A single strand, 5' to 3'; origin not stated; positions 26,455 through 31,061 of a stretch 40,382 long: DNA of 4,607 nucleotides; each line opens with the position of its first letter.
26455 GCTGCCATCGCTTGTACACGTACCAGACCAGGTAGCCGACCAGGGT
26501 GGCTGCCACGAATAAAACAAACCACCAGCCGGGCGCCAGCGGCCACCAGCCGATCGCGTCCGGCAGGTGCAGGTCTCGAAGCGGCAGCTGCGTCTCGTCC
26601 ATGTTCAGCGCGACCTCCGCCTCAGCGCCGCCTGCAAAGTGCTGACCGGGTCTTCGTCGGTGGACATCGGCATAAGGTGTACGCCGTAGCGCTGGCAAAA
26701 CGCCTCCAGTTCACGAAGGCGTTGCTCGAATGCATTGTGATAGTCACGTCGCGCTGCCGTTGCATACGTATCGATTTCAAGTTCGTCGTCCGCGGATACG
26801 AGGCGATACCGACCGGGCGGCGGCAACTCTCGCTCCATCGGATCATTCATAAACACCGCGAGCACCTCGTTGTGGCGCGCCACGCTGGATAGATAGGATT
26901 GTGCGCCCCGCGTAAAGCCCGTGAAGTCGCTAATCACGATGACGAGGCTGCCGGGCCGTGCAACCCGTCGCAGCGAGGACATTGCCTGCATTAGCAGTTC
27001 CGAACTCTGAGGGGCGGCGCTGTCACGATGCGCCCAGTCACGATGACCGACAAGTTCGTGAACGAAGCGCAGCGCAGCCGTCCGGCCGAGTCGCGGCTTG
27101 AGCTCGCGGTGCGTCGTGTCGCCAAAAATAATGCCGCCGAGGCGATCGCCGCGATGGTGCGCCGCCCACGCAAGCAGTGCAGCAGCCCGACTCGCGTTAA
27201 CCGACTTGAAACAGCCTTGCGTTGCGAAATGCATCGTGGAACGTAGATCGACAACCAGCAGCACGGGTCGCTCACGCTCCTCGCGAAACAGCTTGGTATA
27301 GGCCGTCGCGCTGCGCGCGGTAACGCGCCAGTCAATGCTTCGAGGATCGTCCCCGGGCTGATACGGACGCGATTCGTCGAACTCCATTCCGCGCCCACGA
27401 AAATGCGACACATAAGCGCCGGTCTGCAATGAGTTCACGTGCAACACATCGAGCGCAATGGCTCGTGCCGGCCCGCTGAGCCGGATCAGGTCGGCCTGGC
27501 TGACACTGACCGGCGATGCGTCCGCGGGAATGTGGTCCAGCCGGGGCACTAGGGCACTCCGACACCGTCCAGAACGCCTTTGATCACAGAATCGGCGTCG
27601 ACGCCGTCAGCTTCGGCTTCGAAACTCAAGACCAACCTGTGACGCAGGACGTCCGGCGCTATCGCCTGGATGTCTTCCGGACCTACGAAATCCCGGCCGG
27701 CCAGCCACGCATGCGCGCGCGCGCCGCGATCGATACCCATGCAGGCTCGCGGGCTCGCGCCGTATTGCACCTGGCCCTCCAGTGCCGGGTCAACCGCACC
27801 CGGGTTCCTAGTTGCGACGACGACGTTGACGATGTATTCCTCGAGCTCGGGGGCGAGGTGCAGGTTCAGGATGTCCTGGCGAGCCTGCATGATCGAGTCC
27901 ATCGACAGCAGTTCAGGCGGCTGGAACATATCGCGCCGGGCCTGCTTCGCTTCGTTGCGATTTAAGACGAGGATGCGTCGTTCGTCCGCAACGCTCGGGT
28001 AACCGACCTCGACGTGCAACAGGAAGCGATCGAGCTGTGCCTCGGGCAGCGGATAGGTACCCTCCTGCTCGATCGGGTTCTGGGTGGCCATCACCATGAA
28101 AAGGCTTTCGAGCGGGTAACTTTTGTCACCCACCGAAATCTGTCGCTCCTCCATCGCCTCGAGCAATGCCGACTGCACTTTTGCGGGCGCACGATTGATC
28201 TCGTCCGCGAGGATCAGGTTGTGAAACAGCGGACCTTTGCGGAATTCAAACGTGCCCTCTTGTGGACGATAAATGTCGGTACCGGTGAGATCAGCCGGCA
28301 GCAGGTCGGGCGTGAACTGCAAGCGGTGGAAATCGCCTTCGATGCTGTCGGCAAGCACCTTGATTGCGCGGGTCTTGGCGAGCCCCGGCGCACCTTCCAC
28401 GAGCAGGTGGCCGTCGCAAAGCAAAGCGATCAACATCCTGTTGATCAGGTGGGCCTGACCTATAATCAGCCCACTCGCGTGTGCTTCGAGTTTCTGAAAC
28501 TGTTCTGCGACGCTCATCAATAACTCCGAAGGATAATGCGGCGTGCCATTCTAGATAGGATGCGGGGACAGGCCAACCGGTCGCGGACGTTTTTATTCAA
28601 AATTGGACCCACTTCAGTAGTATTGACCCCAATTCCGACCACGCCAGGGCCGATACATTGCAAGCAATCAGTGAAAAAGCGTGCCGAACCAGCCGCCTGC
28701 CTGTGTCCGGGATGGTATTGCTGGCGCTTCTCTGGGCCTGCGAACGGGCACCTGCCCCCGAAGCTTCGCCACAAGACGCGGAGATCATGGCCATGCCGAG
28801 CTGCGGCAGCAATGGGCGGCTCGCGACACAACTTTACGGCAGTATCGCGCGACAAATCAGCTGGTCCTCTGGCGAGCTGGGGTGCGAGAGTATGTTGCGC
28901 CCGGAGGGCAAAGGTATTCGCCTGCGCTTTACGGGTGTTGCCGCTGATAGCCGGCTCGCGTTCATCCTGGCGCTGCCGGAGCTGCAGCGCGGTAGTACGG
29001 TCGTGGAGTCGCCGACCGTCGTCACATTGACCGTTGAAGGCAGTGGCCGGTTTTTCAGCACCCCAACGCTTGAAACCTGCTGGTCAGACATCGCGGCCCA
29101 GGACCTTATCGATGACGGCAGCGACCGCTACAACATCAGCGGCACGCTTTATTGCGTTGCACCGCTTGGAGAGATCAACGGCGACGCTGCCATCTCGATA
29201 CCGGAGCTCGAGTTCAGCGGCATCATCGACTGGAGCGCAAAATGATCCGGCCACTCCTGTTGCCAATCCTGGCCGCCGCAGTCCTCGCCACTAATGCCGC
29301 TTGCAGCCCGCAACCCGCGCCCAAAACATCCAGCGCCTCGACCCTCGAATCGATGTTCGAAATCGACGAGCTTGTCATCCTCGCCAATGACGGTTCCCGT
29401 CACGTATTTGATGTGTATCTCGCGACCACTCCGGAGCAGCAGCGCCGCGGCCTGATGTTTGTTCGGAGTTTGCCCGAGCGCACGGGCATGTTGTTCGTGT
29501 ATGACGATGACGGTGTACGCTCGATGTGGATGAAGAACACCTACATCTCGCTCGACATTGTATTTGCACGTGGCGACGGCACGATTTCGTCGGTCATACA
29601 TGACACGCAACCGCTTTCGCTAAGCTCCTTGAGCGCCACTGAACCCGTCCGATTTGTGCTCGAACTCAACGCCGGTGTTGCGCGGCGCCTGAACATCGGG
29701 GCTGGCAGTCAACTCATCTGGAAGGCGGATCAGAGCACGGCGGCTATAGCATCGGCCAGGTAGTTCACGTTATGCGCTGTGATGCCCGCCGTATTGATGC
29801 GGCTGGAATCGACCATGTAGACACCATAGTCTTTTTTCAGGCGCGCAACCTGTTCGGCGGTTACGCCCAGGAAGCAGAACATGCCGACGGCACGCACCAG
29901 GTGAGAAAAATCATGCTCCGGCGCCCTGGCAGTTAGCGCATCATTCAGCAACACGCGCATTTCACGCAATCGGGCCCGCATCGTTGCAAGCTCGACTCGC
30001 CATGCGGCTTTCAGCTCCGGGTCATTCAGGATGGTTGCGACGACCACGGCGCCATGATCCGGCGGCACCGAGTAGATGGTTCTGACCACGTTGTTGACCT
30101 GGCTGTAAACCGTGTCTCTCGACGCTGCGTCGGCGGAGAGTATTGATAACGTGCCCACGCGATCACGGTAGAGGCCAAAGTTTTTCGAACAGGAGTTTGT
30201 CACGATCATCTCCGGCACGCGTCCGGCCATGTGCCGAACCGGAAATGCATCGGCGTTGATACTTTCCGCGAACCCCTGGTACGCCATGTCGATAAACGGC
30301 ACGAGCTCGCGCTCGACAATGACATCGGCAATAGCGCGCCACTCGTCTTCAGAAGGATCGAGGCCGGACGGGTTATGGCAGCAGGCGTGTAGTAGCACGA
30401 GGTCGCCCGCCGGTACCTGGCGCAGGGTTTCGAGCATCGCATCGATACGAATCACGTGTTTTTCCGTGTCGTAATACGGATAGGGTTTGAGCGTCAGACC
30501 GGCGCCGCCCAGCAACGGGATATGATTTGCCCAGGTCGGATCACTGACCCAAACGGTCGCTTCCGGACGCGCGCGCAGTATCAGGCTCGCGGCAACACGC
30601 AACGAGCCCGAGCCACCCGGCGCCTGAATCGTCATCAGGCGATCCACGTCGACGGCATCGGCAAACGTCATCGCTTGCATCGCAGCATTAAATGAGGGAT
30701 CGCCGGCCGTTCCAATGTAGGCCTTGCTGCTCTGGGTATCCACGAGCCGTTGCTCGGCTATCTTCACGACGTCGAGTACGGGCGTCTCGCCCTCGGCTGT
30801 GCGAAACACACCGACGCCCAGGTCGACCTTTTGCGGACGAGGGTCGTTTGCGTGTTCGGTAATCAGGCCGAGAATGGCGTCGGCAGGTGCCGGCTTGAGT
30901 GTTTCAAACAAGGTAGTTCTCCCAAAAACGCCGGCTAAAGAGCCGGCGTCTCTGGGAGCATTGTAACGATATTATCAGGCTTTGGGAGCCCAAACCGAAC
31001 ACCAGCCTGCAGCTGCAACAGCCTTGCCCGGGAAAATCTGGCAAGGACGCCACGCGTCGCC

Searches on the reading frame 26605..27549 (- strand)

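Call 14: search_protein_families(library=pfam, proteins=[window:26605-27549:-], max_evalue=0.001)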
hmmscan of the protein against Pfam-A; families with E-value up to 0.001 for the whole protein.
window:26605-27549:- (314 aa): 1 family
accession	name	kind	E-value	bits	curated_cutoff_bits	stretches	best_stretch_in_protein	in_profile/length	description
PF01882.25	DUF58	-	8.6e-47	159.6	23.4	1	59-276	1-212/216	Protein of unknown function DUF58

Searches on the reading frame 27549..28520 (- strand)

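Call 14: search_protein_families(library=pfam, proteins=[window:27549-28520:-], max_evalue=0.001)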
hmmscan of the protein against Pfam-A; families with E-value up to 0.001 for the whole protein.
window:27549-28520:- (323 aa): 7 families
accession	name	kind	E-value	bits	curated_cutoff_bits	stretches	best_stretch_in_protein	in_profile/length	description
PF07726.17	AAA_3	-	4.3e-63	211.5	27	1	38-168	1-131/131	ATPase family associated with various cellular activities (AAA)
PF17863.7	AAA_lid_2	-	2.8e-21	75.4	22.7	1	250-314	8-72/74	AAA lid domain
PF20030.5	bpMoxR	-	2.8e-16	59.7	27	1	11-174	6-168/205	MoxR domain in the MoxR-vWA-beta-propeller ternary systems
PF07728.20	AAA_5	-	2.2e-13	50.8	22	1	38-166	1-139/139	AAA domain (dynein-related subfamily)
PF00493.29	MCM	-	1e-05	25.2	23.3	1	32-151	53-175/224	MCM P-loop domain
PF05496.18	RuvB_N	-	0.00021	21.6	27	0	37-65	34-62/159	Holliday junction DNA helicase RuvB P-loop domain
PF00004.35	AAA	-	0.00043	21.2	21.2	0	40-172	2-129/131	ATPase family associated with various cellular activities (AAA)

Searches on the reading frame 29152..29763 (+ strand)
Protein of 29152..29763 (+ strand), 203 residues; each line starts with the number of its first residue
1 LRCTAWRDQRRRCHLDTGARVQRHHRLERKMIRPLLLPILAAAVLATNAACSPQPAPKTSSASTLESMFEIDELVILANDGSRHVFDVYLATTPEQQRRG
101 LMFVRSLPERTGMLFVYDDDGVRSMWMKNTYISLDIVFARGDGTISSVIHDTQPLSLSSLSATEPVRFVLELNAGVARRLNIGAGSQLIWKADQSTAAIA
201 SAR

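Call 14: search_protein_families(library=pfam, proteins=[window:29152-29763:+], max_evalue=0.001)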
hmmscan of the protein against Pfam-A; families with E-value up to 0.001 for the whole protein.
window:29152-29763:+ (203 aa): 1 family
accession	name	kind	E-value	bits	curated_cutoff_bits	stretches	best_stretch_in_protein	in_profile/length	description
PF02643.20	DUF192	-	9.1e-30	103.1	27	1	86-188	1-94/96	Uncharacterized ACR, COG1430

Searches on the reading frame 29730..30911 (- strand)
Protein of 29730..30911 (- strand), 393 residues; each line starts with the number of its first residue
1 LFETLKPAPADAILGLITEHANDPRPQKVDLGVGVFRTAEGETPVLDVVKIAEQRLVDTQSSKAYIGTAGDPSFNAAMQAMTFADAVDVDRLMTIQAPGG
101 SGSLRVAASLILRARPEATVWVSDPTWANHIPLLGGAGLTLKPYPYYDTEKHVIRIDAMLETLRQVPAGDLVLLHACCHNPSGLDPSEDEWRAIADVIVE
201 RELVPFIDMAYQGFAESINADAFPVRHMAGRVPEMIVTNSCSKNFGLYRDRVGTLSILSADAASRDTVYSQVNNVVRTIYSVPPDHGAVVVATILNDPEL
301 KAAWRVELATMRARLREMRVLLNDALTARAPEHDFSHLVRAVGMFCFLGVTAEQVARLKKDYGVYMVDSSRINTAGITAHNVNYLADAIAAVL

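Call 14: search_protein_families(library=pfam, proteins=[window:29730-30911:-], max_evalue=0.001)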
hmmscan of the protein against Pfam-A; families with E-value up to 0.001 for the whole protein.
window:29730-30911:- (393 aa): 1 family
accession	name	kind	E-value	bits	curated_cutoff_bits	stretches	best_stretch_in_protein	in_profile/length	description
PF00155.27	Aminotran_1_2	-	1.7e-74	251.7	19.7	1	27-389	2-361/361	Aminotransferase class I and II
